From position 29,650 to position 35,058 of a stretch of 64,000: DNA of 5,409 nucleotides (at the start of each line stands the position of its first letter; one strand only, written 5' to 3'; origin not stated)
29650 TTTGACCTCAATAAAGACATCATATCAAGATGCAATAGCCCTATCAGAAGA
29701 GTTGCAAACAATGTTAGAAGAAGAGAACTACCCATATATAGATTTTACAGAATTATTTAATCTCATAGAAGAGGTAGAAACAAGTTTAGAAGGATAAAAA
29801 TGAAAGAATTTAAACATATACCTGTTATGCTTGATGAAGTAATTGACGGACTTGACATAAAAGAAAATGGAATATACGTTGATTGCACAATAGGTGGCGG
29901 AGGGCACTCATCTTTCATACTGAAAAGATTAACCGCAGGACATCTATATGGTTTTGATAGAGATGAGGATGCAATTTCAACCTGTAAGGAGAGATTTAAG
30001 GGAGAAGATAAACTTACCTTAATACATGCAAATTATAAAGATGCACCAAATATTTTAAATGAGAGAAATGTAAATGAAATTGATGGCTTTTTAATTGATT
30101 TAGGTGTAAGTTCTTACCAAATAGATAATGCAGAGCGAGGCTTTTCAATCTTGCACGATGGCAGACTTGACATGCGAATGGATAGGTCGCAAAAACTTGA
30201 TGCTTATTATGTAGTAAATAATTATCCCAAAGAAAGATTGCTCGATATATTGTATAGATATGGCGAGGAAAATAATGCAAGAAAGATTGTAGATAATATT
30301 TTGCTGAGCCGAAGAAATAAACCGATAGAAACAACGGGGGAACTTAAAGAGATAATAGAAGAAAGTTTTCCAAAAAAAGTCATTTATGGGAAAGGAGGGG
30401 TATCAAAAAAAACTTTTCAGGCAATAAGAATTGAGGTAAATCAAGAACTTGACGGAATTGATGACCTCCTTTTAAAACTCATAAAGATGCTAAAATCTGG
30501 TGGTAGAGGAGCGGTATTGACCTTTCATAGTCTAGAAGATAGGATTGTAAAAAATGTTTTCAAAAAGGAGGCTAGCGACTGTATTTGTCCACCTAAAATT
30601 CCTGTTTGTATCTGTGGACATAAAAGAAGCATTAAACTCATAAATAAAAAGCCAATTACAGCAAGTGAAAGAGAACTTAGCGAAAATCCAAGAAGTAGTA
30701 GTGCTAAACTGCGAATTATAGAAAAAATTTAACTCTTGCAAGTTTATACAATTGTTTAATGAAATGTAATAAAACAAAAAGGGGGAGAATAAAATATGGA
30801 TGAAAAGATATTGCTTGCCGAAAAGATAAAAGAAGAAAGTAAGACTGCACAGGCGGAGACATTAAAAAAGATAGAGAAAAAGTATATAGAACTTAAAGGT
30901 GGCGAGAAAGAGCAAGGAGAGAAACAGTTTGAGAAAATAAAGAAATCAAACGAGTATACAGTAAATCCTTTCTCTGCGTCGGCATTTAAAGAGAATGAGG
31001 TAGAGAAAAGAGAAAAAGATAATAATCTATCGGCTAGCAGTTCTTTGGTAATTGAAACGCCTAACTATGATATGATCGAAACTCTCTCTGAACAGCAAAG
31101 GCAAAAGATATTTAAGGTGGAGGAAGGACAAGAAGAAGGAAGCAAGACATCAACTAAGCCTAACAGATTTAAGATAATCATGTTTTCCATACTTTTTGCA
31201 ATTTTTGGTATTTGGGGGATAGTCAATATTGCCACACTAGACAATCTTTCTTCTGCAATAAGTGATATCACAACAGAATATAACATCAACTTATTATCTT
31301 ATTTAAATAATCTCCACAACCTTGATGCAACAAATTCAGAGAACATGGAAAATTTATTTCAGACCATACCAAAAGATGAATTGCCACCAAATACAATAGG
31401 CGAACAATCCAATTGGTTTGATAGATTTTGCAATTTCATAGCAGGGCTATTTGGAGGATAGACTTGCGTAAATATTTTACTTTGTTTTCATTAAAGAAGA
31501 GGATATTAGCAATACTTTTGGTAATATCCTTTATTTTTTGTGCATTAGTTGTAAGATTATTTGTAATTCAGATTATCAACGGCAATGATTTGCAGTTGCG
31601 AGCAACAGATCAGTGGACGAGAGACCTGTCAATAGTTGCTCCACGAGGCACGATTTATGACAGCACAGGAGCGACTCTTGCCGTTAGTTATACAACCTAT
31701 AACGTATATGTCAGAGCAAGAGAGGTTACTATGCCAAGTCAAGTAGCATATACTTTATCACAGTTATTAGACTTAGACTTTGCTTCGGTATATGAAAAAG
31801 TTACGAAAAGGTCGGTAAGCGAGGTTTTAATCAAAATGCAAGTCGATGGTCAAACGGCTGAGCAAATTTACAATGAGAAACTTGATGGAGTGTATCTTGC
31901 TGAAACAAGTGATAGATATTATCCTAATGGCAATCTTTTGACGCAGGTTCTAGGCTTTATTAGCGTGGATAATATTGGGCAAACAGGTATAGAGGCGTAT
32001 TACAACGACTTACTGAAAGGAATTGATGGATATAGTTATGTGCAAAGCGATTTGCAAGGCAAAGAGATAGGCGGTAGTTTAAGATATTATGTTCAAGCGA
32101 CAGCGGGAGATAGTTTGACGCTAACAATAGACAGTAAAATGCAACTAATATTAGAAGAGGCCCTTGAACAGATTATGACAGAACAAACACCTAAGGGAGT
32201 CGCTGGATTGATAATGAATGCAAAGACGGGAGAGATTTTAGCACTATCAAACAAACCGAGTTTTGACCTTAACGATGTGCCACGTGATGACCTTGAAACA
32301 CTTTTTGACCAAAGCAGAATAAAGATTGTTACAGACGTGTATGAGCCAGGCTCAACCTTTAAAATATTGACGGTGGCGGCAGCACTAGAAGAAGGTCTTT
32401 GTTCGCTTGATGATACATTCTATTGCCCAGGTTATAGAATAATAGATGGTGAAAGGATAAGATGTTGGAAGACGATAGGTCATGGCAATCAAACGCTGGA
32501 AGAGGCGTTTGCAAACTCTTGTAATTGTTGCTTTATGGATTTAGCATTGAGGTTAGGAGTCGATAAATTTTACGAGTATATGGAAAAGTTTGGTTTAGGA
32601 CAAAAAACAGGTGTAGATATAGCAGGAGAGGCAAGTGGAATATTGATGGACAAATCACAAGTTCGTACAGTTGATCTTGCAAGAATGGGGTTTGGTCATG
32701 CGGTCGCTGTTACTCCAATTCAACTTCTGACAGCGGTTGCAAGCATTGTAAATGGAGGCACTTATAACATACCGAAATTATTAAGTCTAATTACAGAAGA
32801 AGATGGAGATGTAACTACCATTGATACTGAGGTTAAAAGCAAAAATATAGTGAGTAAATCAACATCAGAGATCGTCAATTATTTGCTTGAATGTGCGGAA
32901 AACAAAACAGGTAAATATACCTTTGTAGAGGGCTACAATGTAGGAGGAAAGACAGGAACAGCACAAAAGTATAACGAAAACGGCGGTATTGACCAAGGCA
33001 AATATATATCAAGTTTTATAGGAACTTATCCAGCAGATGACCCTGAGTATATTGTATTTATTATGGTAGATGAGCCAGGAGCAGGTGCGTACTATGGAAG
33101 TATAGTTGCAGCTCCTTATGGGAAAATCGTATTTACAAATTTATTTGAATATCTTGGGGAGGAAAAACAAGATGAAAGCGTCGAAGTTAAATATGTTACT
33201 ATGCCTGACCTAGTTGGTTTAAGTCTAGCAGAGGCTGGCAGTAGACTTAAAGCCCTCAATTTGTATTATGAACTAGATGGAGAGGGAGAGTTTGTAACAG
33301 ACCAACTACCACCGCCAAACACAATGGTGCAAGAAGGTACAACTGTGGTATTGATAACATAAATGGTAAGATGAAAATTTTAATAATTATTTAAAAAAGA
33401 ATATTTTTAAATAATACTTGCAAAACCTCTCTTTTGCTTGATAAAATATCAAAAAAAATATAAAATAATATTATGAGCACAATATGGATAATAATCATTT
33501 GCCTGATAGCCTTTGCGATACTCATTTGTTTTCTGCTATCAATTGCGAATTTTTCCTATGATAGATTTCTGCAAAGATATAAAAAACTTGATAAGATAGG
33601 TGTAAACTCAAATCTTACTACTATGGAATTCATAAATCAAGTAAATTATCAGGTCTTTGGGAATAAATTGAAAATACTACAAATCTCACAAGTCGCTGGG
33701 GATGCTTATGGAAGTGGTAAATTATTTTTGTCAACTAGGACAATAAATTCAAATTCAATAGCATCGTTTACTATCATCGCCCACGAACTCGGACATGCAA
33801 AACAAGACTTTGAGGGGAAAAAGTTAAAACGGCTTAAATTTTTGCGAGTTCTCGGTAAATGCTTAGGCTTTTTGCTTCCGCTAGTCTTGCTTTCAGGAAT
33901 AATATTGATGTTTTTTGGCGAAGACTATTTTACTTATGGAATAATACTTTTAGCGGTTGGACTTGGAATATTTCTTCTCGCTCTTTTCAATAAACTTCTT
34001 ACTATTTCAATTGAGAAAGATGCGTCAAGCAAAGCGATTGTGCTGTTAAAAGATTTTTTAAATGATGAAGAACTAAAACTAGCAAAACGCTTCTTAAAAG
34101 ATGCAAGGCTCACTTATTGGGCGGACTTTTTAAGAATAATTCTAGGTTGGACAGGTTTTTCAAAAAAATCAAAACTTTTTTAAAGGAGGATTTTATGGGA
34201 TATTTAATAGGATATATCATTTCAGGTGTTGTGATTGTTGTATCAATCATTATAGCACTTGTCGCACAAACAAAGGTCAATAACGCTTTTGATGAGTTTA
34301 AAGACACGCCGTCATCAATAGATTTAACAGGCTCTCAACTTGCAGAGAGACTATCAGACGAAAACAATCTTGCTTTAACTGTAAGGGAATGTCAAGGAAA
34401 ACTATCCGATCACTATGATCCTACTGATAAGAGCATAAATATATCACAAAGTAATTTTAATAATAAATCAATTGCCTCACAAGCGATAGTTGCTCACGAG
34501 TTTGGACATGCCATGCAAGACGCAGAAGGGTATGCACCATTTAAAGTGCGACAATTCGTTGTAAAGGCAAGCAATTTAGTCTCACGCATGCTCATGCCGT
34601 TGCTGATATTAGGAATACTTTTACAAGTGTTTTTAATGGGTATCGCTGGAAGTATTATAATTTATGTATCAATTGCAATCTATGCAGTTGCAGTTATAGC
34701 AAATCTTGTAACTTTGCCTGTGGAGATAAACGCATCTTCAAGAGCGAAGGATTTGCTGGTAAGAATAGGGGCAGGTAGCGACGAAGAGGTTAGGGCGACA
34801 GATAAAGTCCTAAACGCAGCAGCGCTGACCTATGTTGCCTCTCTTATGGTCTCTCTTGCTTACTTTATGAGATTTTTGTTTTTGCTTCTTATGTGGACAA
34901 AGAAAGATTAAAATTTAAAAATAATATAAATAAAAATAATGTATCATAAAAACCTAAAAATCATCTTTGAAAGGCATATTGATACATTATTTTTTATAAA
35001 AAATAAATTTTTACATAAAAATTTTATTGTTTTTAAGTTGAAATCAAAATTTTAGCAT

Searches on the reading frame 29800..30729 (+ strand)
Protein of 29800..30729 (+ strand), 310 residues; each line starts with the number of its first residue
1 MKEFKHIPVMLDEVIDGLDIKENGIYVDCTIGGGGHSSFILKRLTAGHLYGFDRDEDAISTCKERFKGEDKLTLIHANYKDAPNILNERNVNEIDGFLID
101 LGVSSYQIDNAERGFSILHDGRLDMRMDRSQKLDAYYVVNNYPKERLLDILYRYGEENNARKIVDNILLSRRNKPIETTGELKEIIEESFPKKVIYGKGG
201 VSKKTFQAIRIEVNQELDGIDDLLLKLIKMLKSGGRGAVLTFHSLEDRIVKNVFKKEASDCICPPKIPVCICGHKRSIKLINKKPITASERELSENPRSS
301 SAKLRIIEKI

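Call 6: search_protein_families(library=pfam, proteins=[window:29800-30729:+], max_evalue=0.001)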
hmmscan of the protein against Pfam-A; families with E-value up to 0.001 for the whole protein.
window:29800-30729:+ (310 aa): 1 family
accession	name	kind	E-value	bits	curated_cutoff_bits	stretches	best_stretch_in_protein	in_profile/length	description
PF01795.25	Methyltransf_5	-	4.8e-116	388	27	1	3-310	1-309/309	MraW methylase family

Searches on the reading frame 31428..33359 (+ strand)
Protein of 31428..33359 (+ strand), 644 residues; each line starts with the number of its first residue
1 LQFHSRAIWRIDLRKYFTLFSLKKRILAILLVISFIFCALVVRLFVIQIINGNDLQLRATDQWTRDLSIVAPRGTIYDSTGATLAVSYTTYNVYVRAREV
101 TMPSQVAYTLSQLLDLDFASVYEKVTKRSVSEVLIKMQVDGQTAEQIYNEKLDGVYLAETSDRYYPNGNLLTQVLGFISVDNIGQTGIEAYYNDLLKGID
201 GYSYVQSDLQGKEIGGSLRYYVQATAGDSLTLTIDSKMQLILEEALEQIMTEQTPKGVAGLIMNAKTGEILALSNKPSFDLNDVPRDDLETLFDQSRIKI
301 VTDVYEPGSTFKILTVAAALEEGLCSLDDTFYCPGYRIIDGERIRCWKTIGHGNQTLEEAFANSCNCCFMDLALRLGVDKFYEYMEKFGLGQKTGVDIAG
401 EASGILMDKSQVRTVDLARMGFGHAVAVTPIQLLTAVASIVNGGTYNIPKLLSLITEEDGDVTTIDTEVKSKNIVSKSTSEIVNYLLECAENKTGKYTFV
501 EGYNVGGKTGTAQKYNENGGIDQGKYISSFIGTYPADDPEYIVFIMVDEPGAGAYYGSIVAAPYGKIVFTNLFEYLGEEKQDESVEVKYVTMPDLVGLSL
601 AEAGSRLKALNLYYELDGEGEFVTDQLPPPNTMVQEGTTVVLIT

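Call 7: search_protein_families(library=pfam, proteins=[window:31428-33359:+], max_evalue=0.001)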
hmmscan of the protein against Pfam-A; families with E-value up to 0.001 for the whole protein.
window:31428-33359:+ (644 aa): 4 families
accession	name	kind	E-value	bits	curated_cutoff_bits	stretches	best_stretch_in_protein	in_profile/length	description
PF00905.27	Transpeptidase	-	8.6e-79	265.3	22.1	1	261-565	4-294/299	Penicillin binding protein transpeptidase domain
PF03717.20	PBP_dimer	-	6.7e-23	82.5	24.4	1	69-215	2-177/180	Penicillin-binding Protein dimerisation domain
PF03793.24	PASTA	-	8.4e-12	45.3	23.2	1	590-643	1-61/64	PASTA domain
PF21922.1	PBP_dimer_2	-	2.6e-06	28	27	1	162-206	24-67/83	Penicillin binding protein A dimerisation domain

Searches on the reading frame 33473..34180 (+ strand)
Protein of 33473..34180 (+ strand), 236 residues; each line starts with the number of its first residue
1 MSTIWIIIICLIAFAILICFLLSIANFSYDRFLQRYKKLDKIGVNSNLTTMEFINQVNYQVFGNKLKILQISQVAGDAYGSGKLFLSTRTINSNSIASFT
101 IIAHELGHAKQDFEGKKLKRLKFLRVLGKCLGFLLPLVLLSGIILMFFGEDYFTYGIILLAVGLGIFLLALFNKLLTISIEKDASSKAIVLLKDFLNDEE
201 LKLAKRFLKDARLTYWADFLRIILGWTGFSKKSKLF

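Call 7: search_protein_families(library=pfam, proteins=[window:33473-34180:+], max_evalue=0.001)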
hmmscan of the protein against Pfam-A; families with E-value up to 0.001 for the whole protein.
window:33473-34180:+ (236 aa): 1 family
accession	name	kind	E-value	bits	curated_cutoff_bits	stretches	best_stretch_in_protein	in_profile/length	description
PF04298.18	Zn_peptidase_2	-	1.6e-23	83.9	27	1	16-223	6-207/218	Putative neutral zinc metallopeptidase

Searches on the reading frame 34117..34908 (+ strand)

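Call 7: search_protein_families(library=pfam, proteins=[window:34117-34908:+], max_evalue=0.001)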
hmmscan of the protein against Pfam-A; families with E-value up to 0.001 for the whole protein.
window:34117-34908:+ (264 aa): 1 family
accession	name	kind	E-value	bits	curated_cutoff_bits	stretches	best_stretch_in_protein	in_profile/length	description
PF04298.18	Zn_peptidase_2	-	1.6e-66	224.4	27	1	38-256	3-216/218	Putative neutral zinc metallopeptidase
